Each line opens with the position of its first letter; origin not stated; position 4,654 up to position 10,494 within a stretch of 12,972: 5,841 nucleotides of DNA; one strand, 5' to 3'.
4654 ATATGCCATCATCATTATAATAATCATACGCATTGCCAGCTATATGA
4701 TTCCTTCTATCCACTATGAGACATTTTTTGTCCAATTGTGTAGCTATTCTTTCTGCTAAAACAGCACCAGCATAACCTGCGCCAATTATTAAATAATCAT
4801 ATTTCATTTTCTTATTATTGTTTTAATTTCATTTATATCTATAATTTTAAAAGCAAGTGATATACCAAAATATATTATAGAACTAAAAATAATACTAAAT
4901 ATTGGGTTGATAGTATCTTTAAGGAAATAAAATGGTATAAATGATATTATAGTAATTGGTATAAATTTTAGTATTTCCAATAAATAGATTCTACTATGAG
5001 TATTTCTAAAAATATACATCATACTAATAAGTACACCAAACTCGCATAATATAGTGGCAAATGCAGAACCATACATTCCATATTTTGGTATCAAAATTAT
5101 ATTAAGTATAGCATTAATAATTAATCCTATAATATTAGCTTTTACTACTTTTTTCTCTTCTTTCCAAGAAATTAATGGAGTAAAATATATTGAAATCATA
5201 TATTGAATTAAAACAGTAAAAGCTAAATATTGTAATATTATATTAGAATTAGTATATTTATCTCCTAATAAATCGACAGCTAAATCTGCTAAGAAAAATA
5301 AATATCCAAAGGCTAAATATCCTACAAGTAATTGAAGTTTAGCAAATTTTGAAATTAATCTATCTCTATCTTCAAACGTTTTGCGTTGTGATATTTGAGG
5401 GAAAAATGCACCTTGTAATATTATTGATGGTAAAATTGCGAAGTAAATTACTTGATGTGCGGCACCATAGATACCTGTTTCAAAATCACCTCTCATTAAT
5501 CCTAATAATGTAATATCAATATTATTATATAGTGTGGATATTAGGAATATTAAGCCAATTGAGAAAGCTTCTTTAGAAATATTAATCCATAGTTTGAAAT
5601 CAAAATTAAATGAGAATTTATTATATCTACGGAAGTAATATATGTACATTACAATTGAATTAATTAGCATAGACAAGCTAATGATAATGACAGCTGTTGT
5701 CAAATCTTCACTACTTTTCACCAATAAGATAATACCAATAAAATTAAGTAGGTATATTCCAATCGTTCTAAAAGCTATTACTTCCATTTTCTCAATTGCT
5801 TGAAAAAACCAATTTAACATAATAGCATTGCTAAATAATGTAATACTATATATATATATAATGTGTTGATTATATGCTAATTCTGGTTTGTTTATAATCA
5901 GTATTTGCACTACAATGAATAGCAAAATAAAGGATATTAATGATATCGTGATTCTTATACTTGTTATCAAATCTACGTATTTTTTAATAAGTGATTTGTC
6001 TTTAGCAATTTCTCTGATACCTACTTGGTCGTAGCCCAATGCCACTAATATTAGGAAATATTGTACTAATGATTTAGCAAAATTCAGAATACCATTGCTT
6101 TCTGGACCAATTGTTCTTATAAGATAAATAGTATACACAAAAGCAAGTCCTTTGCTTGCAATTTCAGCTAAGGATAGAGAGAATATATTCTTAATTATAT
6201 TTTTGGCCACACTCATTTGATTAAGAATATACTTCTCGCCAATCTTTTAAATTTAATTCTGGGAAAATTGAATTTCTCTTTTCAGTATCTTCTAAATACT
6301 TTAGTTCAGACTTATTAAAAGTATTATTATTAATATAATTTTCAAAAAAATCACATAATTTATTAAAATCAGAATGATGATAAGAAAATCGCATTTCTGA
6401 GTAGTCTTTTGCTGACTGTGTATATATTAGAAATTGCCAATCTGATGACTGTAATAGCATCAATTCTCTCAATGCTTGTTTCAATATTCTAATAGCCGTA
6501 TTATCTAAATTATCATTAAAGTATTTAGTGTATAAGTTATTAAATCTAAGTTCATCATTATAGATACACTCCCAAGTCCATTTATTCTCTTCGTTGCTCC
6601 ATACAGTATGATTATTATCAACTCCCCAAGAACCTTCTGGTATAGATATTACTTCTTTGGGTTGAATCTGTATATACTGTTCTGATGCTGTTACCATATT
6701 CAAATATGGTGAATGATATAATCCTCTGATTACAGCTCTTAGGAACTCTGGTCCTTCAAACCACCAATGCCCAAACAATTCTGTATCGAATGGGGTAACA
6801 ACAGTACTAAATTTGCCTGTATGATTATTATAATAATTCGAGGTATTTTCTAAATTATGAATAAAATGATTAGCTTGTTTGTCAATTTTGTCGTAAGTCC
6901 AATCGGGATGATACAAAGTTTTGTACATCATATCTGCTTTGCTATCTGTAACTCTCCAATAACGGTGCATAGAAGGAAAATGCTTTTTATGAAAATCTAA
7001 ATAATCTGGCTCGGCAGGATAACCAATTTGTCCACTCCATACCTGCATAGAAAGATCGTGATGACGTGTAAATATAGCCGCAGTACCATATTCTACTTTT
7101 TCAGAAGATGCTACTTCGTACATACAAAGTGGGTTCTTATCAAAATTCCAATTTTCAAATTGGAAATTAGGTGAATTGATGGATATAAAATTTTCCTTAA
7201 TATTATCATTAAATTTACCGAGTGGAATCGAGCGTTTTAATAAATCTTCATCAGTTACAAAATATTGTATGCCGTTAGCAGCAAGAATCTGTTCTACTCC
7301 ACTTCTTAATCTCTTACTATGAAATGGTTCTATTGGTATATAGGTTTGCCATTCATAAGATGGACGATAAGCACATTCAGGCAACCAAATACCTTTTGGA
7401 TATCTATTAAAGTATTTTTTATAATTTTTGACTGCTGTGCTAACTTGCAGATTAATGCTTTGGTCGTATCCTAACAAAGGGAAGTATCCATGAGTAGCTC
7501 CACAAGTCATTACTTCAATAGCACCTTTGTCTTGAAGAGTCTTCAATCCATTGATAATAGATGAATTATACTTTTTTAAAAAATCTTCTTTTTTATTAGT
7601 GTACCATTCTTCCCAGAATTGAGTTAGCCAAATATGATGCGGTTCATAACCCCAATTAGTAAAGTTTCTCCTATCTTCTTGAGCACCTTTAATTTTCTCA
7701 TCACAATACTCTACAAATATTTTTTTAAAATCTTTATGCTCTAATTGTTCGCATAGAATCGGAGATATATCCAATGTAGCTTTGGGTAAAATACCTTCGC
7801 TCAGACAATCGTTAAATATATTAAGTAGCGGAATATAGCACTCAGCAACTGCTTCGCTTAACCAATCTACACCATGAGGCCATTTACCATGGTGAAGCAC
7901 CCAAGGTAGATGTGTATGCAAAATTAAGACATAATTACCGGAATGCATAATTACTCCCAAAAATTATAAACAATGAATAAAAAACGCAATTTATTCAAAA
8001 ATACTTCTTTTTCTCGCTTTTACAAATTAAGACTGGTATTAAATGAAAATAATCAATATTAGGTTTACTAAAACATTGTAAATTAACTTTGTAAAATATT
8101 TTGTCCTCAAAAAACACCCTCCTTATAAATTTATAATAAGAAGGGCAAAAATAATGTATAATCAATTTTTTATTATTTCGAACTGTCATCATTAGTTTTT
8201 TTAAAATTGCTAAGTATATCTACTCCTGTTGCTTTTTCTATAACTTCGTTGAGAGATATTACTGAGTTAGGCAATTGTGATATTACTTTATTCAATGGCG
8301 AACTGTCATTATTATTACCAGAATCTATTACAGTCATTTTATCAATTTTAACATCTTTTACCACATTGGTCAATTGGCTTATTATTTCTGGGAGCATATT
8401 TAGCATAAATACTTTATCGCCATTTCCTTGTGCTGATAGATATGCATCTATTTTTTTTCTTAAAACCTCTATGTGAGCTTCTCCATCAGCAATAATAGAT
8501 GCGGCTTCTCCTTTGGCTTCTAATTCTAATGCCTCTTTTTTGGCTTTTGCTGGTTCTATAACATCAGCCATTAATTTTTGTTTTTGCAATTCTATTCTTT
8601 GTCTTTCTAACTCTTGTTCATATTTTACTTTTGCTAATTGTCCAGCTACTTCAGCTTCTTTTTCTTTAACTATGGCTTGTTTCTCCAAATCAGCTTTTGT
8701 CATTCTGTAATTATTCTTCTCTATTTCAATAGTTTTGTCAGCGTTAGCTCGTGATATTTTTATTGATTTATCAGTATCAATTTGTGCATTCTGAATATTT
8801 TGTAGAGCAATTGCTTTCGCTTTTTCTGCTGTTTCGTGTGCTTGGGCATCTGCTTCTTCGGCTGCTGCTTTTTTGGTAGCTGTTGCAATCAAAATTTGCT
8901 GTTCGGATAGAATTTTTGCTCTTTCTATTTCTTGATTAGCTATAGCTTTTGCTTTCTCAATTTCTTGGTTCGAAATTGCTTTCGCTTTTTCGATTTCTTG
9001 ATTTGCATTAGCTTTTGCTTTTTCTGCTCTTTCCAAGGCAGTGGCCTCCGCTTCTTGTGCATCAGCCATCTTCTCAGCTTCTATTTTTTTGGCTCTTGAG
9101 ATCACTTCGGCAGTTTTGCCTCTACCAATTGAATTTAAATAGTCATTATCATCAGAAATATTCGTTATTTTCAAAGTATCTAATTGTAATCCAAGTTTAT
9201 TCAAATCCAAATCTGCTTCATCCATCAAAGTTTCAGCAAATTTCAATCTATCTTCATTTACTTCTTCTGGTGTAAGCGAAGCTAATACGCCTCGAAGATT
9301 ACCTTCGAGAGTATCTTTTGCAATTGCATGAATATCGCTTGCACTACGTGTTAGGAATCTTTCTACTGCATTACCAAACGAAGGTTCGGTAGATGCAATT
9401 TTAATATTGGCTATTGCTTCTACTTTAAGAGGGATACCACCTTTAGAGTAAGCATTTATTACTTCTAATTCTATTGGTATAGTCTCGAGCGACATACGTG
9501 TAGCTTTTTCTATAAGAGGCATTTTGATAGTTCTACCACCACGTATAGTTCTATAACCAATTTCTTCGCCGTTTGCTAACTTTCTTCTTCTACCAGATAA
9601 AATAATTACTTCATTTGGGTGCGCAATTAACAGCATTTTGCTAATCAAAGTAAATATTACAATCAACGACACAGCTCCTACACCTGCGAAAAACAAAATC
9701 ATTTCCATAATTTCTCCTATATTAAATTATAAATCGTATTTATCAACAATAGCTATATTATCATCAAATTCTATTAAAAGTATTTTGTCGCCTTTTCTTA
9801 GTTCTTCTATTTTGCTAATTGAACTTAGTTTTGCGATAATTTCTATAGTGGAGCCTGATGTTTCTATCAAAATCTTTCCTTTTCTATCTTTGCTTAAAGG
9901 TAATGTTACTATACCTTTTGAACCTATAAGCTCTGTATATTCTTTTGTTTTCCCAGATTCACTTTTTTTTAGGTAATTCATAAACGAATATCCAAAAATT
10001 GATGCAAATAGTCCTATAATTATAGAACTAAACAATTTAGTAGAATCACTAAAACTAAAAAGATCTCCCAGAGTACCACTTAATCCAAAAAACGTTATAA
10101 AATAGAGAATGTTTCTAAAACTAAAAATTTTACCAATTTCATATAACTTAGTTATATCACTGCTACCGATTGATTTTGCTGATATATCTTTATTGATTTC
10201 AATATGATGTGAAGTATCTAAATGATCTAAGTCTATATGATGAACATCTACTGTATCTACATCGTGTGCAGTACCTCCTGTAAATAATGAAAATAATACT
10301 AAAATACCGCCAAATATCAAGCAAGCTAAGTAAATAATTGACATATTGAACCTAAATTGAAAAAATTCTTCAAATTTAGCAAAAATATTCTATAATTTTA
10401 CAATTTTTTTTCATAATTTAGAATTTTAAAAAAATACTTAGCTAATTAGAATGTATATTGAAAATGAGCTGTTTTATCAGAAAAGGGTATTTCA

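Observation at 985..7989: Polyprenyl-phospho-pentofuranose (DPA-type) and UDP-galactofuranose genes in a single five-gene operon outside the Actinobacteria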

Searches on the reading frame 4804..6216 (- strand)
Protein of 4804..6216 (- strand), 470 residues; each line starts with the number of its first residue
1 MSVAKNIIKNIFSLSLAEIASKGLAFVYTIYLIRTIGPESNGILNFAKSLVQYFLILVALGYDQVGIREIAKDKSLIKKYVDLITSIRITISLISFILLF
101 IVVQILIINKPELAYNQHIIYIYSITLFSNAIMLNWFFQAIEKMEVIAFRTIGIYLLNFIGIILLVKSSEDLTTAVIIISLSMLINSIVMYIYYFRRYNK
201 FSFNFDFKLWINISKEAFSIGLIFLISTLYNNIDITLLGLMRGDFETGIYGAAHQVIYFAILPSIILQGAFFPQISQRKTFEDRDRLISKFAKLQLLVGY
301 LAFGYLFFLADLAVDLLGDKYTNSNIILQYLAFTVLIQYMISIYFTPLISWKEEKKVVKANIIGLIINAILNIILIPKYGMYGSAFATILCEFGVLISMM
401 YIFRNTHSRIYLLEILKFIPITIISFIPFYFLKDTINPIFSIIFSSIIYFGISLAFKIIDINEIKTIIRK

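Call 4: search_protein_families(library=pfam, proteins=[window:4804-6216:-], max_evalue=0.01)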
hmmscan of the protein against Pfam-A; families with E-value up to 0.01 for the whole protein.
window:4804-6216:- (470 aa): 1 family
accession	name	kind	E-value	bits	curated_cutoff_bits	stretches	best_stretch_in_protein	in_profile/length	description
PF01943.22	Polysacc_synt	-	6e-38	131.3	28.2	1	8-277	2-272/274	Polysaccharide biosynthesis protein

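Call 5: search_protein_families(library=ncbifam, proteins=[window:4804-6216:-], max_evalue=0.01)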
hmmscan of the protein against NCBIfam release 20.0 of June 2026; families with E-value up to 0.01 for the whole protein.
window:4804-6216:- (470 aa): 2 families
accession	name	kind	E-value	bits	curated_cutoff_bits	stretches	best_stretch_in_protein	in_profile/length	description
NF041871.1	Wzx_EPS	equivalog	6.3e-12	45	800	1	20-400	15-403/492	exopolysaccharide biosynthesis flippase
NF050818.1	PolSacchBiosHfsF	equivalog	0.0062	15.6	700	1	327-391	326-391/468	polysaccharide biosynthesis protein HfsF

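Call 59: search_solved_structures(query=window:4804-6216:-, max_evalue=1)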
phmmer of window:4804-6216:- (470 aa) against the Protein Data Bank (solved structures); distinct sequences matched with E-value up to 1: 2.
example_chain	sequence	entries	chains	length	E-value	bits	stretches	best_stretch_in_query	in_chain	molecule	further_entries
9xzn_B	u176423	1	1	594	0.00062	22.7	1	29-445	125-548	Soluble cytochrome b562,Teichoic acid subunit flippase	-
7qru_F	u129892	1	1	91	0.12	15.2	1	120-193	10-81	Na(+)/H(+) antiporter subunit F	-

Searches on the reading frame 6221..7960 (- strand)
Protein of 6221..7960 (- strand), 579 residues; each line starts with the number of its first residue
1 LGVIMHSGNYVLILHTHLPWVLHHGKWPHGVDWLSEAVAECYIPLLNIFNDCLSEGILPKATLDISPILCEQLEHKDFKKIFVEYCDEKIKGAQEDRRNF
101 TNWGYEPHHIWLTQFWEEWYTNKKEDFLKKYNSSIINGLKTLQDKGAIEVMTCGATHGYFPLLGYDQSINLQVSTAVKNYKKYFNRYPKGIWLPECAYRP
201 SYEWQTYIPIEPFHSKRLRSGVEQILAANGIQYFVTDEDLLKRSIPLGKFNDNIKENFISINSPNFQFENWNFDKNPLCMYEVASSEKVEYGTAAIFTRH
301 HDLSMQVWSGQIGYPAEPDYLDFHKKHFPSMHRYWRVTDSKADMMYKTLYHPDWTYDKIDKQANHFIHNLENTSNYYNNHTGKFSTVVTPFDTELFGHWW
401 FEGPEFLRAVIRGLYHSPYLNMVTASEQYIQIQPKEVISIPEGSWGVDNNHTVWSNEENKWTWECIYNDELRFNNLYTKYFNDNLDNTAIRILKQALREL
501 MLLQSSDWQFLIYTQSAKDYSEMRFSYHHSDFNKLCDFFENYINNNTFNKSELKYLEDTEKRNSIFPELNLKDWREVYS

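Call 4: search_protein_families(library=pfam, proteins=[window:6221-7960:-], max_evalue=0.01)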
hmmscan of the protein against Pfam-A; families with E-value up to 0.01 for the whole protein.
window:6221-7960:- (579 aa): 3 families
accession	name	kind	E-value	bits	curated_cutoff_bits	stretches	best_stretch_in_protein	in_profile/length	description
PF03065.20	Glyco_hydro_57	-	9.4e-38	130.6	21.2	1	11-441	1-291/291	Glycosyl hydrolase family 57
PF09210.16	BE_C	-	2.6e-21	76.3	25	1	485-574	19-101/101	1,4-alpha-glucan branching enzyme, C-terminal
PF10484.15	MRP-S23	-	0.0029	18.3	22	1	295-384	10-97/128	Mitochondrial ribosomal protein S23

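Call 5: search_protein_families(library=ncbifam, proteins=[window:6221-7960:-], max_evalue=0.01)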
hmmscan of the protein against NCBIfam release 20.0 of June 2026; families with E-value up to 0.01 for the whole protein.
window:6221-7960:- (579 aa): 2 families
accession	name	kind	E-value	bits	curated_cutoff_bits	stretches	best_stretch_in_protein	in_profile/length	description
NF041133.1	branch_enz_Thcocales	equivalog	1.6e-129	432.9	1000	2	292-572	255-531/553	1,4-alpha-glucan branching protein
NF041566.1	branchenz_Thermus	equivalog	7.8e-116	387.9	920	1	10-571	3-523/527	1,4-alpha-glucan branching protein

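Call 58: search_solved_structures(query=window:6221-7948:-, show_alignments=1, max_evalue=0.00001)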
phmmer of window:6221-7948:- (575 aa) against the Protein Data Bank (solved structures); distinct sequences matched with E-value up to 0.00001: 5.
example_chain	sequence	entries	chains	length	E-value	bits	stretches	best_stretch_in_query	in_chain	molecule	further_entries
3n8t_A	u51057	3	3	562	2.3e-112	379.5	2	288-562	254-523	alpha-amylase, GH57 family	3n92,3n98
5wu7_A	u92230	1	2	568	3.4e-110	372.3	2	290-566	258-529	Uncharacterized protein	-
3p0b_A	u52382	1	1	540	4.1e-94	319.2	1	2-528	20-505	TT1467 protein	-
1ufa_A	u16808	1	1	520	1.4e-93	317.4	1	5-528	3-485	TT1467 protein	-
2b5d_X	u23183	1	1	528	5.2e-72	246.2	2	292-568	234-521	alpha-Amylase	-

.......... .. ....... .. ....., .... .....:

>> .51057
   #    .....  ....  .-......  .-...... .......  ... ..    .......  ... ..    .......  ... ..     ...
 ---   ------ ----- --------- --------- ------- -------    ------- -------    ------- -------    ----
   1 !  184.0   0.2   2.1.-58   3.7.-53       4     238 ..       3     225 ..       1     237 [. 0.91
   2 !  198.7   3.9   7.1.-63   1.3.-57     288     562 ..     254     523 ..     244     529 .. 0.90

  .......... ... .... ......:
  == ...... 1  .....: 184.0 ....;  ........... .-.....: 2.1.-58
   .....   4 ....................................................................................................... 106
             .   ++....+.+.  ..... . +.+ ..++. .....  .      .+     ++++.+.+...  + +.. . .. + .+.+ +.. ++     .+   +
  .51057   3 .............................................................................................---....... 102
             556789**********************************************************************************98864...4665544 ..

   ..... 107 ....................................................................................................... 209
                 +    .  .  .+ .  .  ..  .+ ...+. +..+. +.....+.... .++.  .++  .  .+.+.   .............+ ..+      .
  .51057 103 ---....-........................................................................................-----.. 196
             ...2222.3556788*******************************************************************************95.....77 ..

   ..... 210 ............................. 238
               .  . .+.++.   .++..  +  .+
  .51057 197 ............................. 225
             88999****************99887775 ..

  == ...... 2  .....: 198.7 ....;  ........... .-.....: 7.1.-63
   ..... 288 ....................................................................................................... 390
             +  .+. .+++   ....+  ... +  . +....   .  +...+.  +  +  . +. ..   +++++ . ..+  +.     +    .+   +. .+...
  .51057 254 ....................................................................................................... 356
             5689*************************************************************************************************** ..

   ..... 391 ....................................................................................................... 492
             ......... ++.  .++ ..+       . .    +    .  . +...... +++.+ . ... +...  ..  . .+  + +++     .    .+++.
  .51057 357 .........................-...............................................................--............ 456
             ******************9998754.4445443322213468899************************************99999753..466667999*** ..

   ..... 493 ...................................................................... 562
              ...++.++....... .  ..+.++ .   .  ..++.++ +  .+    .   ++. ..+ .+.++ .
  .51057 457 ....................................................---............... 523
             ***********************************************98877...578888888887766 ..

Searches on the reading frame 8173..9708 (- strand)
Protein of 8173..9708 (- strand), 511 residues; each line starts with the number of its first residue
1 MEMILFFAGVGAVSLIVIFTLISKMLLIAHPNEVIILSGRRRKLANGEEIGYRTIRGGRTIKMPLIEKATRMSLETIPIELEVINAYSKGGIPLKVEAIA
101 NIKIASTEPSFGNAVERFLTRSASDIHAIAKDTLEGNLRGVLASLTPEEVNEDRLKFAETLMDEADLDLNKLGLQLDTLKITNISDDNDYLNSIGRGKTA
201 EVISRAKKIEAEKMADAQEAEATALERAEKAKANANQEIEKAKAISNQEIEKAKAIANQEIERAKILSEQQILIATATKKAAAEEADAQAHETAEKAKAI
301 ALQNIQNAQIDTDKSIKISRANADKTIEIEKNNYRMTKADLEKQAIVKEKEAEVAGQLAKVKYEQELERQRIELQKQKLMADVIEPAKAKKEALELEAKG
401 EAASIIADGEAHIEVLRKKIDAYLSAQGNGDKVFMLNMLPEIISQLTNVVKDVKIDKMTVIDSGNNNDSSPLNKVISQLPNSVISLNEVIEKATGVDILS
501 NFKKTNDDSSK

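Call 4: search_protein_families(library=pfam, proteins=[window:8173-9708:-], max_evalue=0.01)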
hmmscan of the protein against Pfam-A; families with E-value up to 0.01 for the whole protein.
window:8173-9708:- (511 aa): 1 family
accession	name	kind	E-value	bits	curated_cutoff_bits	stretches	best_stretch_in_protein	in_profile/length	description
PF01145.31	Band_7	-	4.4e-24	85.9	23.6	1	28-215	2-176/176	SPFH domain / Band 7 family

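Call 5: search_protein_families(library=ncbifam, proteins=[window:8173-9708:-], max_evalue=0.01)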
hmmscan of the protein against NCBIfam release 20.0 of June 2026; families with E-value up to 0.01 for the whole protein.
window:8173-9708:- (511 aa): 1 family
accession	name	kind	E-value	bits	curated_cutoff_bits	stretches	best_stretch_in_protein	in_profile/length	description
NF058507.1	FlotScfldFlot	equivalog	1.6e-45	156.1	700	1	10-499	6-469/477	flotillin lipid rafts scaffold protein FloT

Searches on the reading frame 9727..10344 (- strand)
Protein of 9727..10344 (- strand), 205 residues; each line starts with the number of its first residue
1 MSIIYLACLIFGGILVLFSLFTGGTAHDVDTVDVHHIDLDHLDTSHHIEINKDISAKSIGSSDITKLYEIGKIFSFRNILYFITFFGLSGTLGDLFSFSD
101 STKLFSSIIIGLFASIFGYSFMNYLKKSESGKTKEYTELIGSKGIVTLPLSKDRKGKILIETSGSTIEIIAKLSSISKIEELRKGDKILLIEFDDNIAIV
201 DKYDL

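Call 4: search_protein_families(library=pfam, proteins=[window:9727-10344:-], max_evalue=0.01)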
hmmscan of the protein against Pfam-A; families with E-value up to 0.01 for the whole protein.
window:9727-10344:- (205 aa): 0 families

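Call 5: search_protein_families(library=ncbifam, proteins=[window:9727-10344:-], max_evalue=0.01)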
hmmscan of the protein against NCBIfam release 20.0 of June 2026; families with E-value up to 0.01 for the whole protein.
window:9727-10344:- (205 aa): 0 families

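Call 41: search_protein_families(library=pfam, proteins=[window:9727-10344:-], max_evalue=10)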
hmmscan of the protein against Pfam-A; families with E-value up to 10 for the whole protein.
window:9727-10344:- (205 aa): 2 families
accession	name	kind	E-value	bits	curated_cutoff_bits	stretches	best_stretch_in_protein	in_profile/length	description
PF21001.2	YqiJ_N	-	0.093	13.4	23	1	32-118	32-111/116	Inner membrane protein YqiJ, N-terminal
PF01957.25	NfeD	-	0.19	12.4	29.1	1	138-202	3-57/57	NfeD-like C-terminal, partner-binding domain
